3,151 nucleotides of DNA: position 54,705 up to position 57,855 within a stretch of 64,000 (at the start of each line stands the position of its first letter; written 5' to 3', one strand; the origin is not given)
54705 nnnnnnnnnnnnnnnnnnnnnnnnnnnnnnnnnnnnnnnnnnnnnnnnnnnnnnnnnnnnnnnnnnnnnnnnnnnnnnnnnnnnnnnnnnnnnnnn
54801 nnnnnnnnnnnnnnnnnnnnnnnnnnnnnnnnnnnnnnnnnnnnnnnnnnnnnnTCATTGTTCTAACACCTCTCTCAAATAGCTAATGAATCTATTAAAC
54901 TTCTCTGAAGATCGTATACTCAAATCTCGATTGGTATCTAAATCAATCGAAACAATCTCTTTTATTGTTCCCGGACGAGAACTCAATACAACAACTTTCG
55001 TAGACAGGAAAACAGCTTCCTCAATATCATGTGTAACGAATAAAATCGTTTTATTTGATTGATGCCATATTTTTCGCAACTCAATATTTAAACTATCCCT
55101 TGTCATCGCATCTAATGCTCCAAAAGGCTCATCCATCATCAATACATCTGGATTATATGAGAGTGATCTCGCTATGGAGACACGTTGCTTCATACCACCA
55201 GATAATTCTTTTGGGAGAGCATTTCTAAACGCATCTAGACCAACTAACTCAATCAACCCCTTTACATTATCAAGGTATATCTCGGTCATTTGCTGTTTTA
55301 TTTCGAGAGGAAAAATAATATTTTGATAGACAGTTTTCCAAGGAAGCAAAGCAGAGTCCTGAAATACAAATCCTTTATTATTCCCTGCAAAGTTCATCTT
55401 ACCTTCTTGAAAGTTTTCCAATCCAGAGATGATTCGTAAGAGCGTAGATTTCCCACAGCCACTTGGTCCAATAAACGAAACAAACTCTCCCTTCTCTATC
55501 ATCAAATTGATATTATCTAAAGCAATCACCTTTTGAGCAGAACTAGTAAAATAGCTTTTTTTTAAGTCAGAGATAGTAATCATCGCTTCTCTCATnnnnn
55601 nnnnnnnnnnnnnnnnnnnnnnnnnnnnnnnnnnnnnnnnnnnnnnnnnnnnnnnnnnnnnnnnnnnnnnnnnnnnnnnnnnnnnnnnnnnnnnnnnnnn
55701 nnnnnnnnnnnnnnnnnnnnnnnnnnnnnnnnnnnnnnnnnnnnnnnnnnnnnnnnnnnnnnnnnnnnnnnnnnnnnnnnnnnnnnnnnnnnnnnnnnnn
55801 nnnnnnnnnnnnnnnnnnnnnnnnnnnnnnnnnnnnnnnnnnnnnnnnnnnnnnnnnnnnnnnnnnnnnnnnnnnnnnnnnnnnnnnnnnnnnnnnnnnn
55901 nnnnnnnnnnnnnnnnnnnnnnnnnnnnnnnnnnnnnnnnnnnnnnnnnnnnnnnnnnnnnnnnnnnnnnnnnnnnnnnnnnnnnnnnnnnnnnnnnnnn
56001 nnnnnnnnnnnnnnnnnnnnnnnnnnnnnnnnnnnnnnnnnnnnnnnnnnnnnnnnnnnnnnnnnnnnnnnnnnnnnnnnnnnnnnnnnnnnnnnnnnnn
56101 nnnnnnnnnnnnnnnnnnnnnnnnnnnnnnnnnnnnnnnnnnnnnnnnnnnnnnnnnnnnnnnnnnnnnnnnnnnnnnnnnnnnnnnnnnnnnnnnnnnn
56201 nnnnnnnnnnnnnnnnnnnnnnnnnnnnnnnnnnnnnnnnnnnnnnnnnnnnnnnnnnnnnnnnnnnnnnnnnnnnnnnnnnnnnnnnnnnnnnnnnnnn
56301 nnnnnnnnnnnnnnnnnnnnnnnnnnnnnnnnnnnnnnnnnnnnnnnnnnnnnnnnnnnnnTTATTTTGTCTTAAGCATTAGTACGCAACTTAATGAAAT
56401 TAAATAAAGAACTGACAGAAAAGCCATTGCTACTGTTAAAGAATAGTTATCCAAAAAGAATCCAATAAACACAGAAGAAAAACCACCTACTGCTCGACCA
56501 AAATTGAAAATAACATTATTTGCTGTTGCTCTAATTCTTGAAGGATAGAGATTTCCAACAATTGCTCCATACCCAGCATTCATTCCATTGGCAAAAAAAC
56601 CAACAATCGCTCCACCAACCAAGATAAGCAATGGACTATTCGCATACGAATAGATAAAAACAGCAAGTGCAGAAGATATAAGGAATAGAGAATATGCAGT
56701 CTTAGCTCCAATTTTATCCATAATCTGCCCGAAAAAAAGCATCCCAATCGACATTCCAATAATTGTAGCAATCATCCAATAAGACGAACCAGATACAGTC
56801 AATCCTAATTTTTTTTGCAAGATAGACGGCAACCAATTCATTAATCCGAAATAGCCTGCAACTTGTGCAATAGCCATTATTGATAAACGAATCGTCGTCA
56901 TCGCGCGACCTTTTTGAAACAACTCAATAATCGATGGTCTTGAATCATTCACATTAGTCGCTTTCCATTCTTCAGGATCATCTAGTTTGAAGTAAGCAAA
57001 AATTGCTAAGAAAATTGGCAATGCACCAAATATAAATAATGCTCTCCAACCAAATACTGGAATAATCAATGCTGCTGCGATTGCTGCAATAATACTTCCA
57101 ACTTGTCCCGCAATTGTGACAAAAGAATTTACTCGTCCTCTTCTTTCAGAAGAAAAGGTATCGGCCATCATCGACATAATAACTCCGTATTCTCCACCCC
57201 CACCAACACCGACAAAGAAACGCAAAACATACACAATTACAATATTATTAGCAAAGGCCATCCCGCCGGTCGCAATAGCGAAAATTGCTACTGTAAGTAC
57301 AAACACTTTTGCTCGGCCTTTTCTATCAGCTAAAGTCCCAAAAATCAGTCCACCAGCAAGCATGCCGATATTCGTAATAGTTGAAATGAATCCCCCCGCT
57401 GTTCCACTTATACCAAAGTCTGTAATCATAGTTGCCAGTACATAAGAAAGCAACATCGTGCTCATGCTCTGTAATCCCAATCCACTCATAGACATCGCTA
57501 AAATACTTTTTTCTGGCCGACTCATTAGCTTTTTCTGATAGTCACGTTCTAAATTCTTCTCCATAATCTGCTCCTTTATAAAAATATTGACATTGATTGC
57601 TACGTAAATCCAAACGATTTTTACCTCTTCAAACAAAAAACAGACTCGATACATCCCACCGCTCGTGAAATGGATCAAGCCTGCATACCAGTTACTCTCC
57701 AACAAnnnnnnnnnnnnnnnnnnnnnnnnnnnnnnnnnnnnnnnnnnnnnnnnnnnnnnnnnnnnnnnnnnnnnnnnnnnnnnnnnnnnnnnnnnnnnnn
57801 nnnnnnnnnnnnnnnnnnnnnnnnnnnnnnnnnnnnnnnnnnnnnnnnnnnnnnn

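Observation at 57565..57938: Stand-alone CAT-domain (BglG/SacY-type RNA-binding) gene directly abutting a RAT-like/terminator attenuator at the head of a six-gene operon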

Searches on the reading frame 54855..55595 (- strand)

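Call 3: search_protein_families(library=pfam, proteins=[window:54855-55595:-], max_evalue=1)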
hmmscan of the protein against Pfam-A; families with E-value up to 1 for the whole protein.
window:54855-55595:- (246 aa): 23 families
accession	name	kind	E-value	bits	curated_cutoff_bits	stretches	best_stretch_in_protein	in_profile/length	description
PF00005.33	ABC_tran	-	1.2e-29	104.1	25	1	26-158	1-136/137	ABC transporter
PF03193.22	RsgA_GTPase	-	0.00011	22.5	30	1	9-62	80-132/174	RsgA GTPase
PF09818.15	ABC_ATPase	-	0.0007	19.1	23.2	1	129-205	156-232/283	P-loop domain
PF13304.12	AAA_21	-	0.0008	20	27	1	39-74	2-33/304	AAA domain, putative AbiEii toxin, Type IV TA system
PF00004.35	AAA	-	0.0022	18.9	21.2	1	41-58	3-20/131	ATPase family associated with various cellular activities (AAA)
PF13238.12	AAA_18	-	0.0092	16.9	29.4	1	42-90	4-44/128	AAA domain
PF13401.12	AAA_22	-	0.011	16.5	27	1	37-156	6-92/130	AAA domain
PF13555.12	AAA_29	-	0.011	15.9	27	1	32-53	18-39/61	P-loop containing region of AAA domain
PF13481.12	AAA_25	-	0.011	15.8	27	1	28-53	25-50/195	AAA domain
PF03215.21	Rad17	-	0.012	15.9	23.8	1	36-59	45-68/186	Rad17 P-loop domain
PF13476.12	AAA_23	-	0.03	15.4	27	1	37-57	20-40/201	AAA domain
PF13521.12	AAA_28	-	0.048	14.3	27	1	39-57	2-20/164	AAA domain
PF00931.28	NB-ARC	-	0.048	13.3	23.5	1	34-57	16-39/248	NB-ARC domain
PF25199.1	nSTAND_NTPase5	-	0.051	13.8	34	0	35-54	40-59/145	Novel STAND NTPase 5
PF01637.24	ATPase_2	-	0.053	13.7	33.2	1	25-56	7-40/225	ATPase domain predominantly from Archaea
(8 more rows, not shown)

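Call 47: search_protein_families(library=ncbifam, proteins=[window:54855-55595:-], max_evalue=0.001)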
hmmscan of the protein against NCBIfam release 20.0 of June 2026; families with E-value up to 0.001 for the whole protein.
window:54855-55595:- (246 aa): 186 families (the best 25 are shown)
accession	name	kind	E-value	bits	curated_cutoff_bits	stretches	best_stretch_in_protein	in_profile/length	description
NF040729.1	ABC_ATP_SaoA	equivalog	2.9e-64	216.8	360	1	6-245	2-244/248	ABC transporter ATP-binding protein SaoA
NF008421.0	PRK11248.1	equivalog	4.4e-60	203.3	357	1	21-221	12-219/255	taurine ABC transporter ATP-binding subunit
TIGR01184.1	ntrCD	subfamily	2.5e-59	200.7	291.8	1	26-224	1-209/230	nitrate ABC transporter ATP-binding protein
TIGR03265.1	PhnT2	equivalog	2.2e-54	185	457.7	1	6-206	5-210/353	putative 2-aminoethylphosphonate ABC transporter ATP-binding protein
TIGR00968.1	3a0106s01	subfamily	4.8e-54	183.4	342.75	1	6-215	1-213/237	sulfate ABC transporter ATP-binding protein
NF043075.1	MMSYN1_0197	equivalog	7.5e-53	179.6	550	1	5-214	2-214/341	spermidine/putrescine ABC transporter ATP-binding protein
TIGR01186.1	proV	subfamily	5.1e-50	170.6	326.6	1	24-206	7-205/363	betaine/proline/choline family ABC transporter ATP-binding protein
NF006987.0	PRK09452.1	equivalog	1.3e-49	168.8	482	1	3-212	15-227/378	spermidine/putrescine ABC transporter ATP-binding protein PotA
TIGR03415.1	ABC_choXWV_ATP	equivalog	1.9e-49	168.7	483.75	2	76-205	110-239/382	choline ABC transporter ATP-binding protein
NF040933.2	ABC_arch_GlcV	equivalog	3e-48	164.5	450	1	6-206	3-217/357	glucose ABC transporter ATP-binding protein GlcV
NF008105.0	PRK10851.1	equivalog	1.9e-47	161.8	502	1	6-213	3-217/362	sulfate/thiosulfate ABC transporter ATP-binding protein CysA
NF008653.0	PRK11650.1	subfamily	1.2e-46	159.4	432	1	4-206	2-210/357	sn-glycerol-3-phosphate ABC transporter ATP-binding protein UgpC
NF008420.0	PRK11247.1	equivalog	9.7e-46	156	395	1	7-224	14-225/257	aliphatic sulfonates ABC transporter ATP-binding protein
NF008233.0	PRK11000.1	equivalog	1.3e-45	155.8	568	1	6-206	4-209/369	maltose/maltodextrin ABC transporter ATP-binding protein MalK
TIGR01187.1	potA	subfamily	1.4e-44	152.5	355.6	1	42-206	2-176/325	polyamine ABC transporter ATP-binding protein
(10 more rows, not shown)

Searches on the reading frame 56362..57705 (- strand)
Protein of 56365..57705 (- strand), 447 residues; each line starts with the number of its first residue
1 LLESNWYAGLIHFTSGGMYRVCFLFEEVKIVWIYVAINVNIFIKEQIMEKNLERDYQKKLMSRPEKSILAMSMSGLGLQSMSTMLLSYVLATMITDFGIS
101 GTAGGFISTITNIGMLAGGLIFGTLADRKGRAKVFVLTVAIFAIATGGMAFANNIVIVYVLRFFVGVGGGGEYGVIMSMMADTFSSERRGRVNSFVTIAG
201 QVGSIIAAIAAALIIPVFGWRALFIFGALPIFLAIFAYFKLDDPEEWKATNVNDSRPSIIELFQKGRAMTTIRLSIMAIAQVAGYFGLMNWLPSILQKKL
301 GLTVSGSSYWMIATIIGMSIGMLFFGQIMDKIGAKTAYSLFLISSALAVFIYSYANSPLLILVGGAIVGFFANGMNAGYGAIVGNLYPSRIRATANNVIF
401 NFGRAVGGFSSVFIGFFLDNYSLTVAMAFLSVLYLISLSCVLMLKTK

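Call 3: search_protein_families(library=pfam, proteins=[window:56362-57564:-], max_evalue=1)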
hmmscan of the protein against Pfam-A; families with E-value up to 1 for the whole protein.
window:56362-57564:- (400 aa): 4 families
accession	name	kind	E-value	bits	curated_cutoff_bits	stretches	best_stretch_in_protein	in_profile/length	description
PF07690.21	MFS_1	-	4e-54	184.3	33.4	2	29-271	5-252/347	Major Facilitator Superfamily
PF00083.30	Sugar_tr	-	5.2e-16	59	22.3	2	58-200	49-197/452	Sugar (and other) transporter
PF06779.20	MFS_4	-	1.8e-10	41.1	26.3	1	38-361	11-332/364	Uncharacterised MFS-type transporter YbfB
PF20785.2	MACPF_D3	-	0.16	12.6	25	1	235-265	34-64/66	MACPF protein, D3 domain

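Call 47: search_protein_families(library=ncbifam, proteins=[window:56362-57564:-], max_evalue=0.001)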
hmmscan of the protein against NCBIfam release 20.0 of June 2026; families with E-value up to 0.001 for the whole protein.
window:56362-57564:- (400 aa): 44 families (the best 25 are shown)
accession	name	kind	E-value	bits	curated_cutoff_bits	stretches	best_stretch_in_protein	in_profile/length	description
TIGR00895.1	2A0115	subfamily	6.9e-68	229.4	418.55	2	9-204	6-202/398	aromatic acid/H+ symport family MFS transporter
NF008963.0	PRK12307.1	equivalog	1.5e-35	123.1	637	1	14-392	12-402/426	MFS transporter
NF008586.0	PRK11551.1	equivalog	1.2e-34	120.1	410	1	25-358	25-355/406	3-(3-hydroxy-phenyl)propionate transporter MhpT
NF003024.0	PRK03893.1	subfamily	8.7e-34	117.2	604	2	9-236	11-239/497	sialate:H+ symport family MFS transporter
TIGR00891.1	2A0112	subfamily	7.2e-32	110.9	552.9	2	14-204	6-198/405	sialate:H+ symport family MFS transporter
TIGR00893.1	2A0114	subfamily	1.1e-24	87.1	395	1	38-395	12-396/399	D-galactonate transporter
TIGR00883.1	2A0106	subfamily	1.6e-23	83.4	443.45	1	70-384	50-392/400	metabolite/H+ symporter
TIGR00710.1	efflux_Bcr_CflA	subfamily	6.5e-23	81.8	200.9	1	36-393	22-383/385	Bcr/CflA family efflux MFS transporter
TIGR00898.1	2A0119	subfamily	1.1e-22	80.6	550.75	1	34-196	100-264/506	cation transport protein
TIGR00881.1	2A0104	subfamily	2.7e-19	69.4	407.75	1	39-379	14-378/379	phosphoglycerate transporter protein PgtP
NF053813.1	MFS_TcaB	equivalog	2.3e-18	66.1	475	1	38-217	24-203/396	putative multidrug effflux MFS transporter TcaB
TIGR00880.1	2_A_01_02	superfamily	2.8e-17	63.1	131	1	66-190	9-133/141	multidrug resistance protein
NF008314.0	PRK11102.1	equivalog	2.4e-16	60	303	1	43-194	33-185/396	Bcr/CflA family multidrug efflux MFS transporter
NF053517.1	HbztTptrPcaK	equivalog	5.2e-16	58.7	770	1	21-196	20-196/437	4-hydroxybenzoate transporter PcaK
NF007782.0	PRK10473.1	subfamily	6.9e-16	58.3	417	1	64-369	47-348/394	MdtL family multidrug efflux MFS transporter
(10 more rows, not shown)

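Call 63: search_protein_families(library=pfam, proteins=[window:56365-57705:-], max_evalue=1)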
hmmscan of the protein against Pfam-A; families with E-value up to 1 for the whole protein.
window:56365-57705:- (447 aa): 3 families
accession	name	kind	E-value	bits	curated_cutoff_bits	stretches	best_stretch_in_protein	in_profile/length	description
PF07690.21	MFS_1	-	7.8e-54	183.3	33.4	2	76-318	5-252/347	Major Facilitator Superfamily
PF00083.30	Sugar_tr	-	5.4e-17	62.2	22.3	2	69-247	43-197/452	Sugar (and other) transporter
PF06779.20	MFS_4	-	2.3e-10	40.8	26.3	1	85-408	11-332/364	Uncharacterised MFS-type transporter YbfB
